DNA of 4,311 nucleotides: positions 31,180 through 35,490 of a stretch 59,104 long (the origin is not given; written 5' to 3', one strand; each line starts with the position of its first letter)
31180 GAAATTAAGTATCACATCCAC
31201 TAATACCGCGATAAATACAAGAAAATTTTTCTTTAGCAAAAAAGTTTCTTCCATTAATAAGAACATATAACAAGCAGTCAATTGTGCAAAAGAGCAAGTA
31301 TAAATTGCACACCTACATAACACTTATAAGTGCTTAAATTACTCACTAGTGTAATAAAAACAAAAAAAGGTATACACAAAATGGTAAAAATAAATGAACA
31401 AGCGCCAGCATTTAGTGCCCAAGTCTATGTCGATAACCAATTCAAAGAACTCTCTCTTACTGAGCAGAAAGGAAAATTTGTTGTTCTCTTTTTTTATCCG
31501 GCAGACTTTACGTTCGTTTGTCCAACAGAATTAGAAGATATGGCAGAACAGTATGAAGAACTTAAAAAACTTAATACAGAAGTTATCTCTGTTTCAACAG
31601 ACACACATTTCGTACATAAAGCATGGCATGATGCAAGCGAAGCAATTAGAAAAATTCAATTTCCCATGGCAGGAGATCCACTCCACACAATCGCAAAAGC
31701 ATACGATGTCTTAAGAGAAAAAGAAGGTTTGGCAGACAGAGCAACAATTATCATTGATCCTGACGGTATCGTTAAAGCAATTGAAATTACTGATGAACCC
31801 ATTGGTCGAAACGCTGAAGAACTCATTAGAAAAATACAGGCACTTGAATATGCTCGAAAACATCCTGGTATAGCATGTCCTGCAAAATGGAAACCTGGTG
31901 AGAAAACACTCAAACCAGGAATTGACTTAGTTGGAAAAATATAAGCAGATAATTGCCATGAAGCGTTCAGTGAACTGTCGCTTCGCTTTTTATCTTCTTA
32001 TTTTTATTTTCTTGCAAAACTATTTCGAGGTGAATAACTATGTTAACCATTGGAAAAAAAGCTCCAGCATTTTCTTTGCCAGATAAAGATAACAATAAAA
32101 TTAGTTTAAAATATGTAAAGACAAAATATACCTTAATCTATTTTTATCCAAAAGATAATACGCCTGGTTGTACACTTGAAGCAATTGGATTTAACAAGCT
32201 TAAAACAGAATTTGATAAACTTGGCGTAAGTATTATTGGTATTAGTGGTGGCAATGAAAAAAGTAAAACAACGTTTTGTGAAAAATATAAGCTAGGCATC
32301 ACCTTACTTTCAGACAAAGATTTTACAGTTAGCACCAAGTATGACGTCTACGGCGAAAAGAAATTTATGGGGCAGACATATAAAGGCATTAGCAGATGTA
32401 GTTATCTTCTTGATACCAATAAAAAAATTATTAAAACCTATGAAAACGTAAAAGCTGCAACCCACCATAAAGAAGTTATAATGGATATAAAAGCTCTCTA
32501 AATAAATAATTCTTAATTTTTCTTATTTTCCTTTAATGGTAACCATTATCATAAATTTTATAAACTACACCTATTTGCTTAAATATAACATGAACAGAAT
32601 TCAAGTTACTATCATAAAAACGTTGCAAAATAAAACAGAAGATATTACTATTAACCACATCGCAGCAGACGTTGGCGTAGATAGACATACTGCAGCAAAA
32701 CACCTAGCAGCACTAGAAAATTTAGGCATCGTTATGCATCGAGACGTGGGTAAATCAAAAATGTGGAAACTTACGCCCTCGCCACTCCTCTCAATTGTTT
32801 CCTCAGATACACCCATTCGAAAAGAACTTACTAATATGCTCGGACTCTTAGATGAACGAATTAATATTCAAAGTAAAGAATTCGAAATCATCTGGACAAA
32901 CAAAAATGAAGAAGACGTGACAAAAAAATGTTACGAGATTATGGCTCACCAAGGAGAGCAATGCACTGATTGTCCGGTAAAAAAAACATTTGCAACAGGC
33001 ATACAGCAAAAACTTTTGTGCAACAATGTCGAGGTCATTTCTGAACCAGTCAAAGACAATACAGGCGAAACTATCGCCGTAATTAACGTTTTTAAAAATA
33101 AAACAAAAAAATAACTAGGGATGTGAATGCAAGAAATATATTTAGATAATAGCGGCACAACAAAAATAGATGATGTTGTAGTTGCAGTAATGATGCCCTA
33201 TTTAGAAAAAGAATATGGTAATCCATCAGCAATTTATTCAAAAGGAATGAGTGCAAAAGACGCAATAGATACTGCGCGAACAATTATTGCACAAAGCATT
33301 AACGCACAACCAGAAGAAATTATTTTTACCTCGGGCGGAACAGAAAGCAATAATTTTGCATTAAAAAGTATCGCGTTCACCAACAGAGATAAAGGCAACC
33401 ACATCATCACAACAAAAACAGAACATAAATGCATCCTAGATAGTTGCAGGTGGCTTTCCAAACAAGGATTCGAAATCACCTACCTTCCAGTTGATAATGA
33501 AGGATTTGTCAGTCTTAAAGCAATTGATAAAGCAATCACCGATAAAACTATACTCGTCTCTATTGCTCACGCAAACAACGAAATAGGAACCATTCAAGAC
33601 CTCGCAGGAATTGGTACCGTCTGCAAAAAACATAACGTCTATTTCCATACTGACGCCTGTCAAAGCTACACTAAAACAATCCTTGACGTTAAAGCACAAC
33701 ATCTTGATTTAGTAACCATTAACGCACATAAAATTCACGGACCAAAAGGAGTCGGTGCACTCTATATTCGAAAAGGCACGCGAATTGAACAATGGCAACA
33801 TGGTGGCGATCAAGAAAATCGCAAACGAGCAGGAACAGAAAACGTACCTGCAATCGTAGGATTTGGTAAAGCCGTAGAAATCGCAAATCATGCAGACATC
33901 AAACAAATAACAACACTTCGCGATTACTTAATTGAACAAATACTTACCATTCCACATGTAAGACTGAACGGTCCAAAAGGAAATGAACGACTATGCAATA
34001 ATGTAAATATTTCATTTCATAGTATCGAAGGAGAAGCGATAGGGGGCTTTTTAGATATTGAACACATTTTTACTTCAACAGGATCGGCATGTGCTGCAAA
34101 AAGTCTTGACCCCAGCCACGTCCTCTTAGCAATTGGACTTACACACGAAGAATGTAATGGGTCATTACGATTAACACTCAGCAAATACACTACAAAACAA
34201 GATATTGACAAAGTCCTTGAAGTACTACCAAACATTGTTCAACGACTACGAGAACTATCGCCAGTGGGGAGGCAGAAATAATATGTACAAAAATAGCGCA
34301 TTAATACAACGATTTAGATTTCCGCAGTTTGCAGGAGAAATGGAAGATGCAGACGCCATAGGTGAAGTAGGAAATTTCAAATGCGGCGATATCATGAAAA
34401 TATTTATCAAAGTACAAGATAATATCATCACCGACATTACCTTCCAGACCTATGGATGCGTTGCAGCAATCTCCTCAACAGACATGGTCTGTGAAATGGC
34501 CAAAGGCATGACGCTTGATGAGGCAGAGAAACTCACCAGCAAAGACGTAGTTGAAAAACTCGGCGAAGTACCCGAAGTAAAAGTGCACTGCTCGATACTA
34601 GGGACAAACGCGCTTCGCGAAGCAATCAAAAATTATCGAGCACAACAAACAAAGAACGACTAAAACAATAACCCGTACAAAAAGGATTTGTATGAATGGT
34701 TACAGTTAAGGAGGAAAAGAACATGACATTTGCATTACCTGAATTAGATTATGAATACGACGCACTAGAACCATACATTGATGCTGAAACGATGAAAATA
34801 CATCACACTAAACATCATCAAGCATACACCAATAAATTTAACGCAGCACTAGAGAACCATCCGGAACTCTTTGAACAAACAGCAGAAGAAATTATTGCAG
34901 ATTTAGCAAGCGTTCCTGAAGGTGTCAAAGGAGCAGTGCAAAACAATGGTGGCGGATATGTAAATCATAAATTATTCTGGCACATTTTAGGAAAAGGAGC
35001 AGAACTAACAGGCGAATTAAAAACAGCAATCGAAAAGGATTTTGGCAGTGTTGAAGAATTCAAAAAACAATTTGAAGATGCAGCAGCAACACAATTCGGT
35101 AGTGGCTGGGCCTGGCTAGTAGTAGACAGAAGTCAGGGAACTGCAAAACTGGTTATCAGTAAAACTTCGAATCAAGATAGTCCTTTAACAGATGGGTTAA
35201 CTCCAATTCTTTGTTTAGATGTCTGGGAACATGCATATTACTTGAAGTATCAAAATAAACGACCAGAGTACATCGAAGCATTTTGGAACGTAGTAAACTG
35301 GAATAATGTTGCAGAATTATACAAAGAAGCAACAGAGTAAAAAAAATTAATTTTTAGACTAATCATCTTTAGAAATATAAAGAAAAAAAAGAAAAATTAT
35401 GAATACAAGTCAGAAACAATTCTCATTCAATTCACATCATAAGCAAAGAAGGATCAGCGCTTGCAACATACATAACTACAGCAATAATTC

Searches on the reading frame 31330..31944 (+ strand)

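Call 75: search_protein_families(library=ncbifam, proteins=[window:31330-31944:+], max_evalue=0.00001)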
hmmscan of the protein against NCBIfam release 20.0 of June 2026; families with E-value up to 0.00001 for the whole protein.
window:31330-31944:+ (204 aa): 12 families
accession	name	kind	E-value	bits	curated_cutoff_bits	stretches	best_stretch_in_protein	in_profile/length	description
TIGR03137.1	AhpC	equivalog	1.9e-82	275.6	272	1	21-204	4-187/187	alkyl hydroperoxide reductase subunit C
NF040737.1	peroxi_PrxU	equivalog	5.5e-63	212.8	270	1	9-204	26-225/233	thioredoxin-dependent peroxiredoxin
NF011576.0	PRK15000.1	subfamily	8.4e-37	126.8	301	1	18-201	1-189/200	peroxiredoxin C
NF009669.0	PRK13190.1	equivalog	1.2e-36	125.8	261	1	18-197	2-178/203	putative peroxiredoxin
NF009668.0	PRK13189.1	equivalog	3.9e-35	121.1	211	1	16-191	7-181/224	peroxiredoxin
NF009670.0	PRK13191.1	equivalog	1.6e-28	99.7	374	1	40-189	24-176/215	putative peroxiredoxin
NF010122.0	PRK13599.1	equivalog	1.6e-24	86.5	456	1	31-188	17-175/220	peroxiredoxin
NF002854.0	PRK03147.1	subfamily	2.4e-11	43.8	170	1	16-166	33-169/176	thiol-disulfide oxidoreductase ResA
NF006960.0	PRK09437.1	equivalog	1.3e-10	41.4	140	1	18-135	3-113/156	thioredoxin-dependent thiol peroxidase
NF045827.1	perox_SUH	exception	3.1e-10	39.7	298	1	18-156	17-151/178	thiol peroxidase Prx-SUH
NF001808.0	PRK00522.1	equivalog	7.8e-10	38.4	123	1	17-156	16-151/167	thiol peroxidase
NF053650.1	PerredPrxQDein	equivalog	1.3e-09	38.2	260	1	34-151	7-126/148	thioredoxin-dependent peroxiredoxin PrxQ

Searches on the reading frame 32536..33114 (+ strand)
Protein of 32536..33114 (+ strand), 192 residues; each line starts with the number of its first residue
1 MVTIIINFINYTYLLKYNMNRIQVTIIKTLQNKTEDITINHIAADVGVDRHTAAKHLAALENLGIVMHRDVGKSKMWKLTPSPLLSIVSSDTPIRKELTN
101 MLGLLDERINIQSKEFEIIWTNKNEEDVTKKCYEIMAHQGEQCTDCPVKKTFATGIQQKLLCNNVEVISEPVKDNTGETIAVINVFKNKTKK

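Call 75: search_protein_families(library=ncbifam, proteins=[window:32536-33114:+], max_evalue=0.00001)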
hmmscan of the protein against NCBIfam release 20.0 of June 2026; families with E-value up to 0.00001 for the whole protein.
window:32536-33114:+ (192 aa): 2 families
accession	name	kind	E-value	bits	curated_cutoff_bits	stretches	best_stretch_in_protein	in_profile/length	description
NF033788.1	HTH_metalloreg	subfamily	8.2e-08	32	55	1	22-87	12-76/77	metalloregulator ArsR/SmtB family transcription factor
TIGR02431.1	pcaR_pcaU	subfamily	9.9e-07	28.3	284.75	0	25-83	13-67/248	beta-ketoadipate pathway transcriptional regulators, PcaR/PcaU/PobR family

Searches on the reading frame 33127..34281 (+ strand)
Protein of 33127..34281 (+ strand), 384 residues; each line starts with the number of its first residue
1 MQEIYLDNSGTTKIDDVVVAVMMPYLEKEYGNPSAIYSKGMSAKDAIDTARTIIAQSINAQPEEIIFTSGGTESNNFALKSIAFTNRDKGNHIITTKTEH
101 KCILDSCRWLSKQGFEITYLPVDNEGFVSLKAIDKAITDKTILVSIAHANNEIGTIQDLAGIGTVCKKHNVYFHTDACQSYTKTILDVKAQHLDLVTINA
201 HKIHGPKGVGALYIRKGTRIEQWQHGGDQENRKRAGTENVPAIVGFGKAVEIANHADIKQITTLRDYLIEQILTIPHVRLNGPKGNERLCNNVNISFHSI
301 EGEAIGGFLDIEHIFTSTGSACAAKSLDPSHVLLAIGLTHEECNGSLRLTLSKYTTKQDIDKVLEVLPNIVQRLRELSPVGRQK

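Call 11: search_protein_families(library=pfam, proteins=[window:33127-34281:+], max_evalue=0.001)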
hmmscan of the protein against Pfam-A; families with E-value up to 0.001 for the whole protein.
window:33127-34281:+ (384 aa): 3 families
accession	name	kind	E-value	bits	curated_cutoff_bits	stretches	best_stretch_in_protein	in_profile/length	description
PF00266.25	Aminotran_5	-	1e-84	285.1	21.5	1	4-363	1-371/371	Aminotransferase class-V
PF01212.27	Beta_elim_lyase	-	2.3e-07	30.9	27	1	63-179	48-171/288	Beta-eliminating lyase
PF01041.23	DegT_DnrJ_EryC1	-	8e-07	29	19.8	1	65-185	42-154/360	DegT/DnrJ/EryC1/StrS aminotransferase family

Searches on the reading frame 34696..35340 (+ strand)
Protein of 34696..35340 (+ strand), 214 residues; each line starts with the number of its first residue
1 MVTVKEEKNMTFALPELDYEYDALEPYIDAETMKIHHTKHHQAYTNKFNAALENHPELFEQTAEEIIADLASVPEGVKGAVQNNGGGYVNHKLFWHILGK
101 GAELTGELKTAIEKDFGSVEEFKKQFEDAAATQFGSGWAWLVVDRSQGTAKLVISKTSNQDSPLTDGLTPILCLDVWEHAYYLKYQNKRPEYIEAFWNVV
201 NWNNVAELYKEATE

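Call 75: search_protein_families(library=ncbifam, proteins=[window:34696-35340:+], max_evalue=0.00001)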
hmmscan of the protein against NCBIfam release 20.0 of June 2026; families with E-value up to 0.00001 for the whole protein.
window:34696-35340:+ (214 aa): 3 families
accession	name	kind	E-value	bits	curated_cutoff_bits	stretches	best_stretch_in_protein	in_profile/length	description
NF008177.0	PRK10925.1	equivalog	8.8e-81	270.6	363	1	10-211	1-204/206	superoxide dismutase [Mn]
NF007832.0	PRK10543.1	equivalog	8.1e-56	188.6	348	1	10-207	1-189/193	superoxide dismutase [Fe]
NF041312.1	Superox_dis_Halo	equivalog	7.3e-45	153.4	300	1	14-213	2-192/196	superoxide dismutase [Mn]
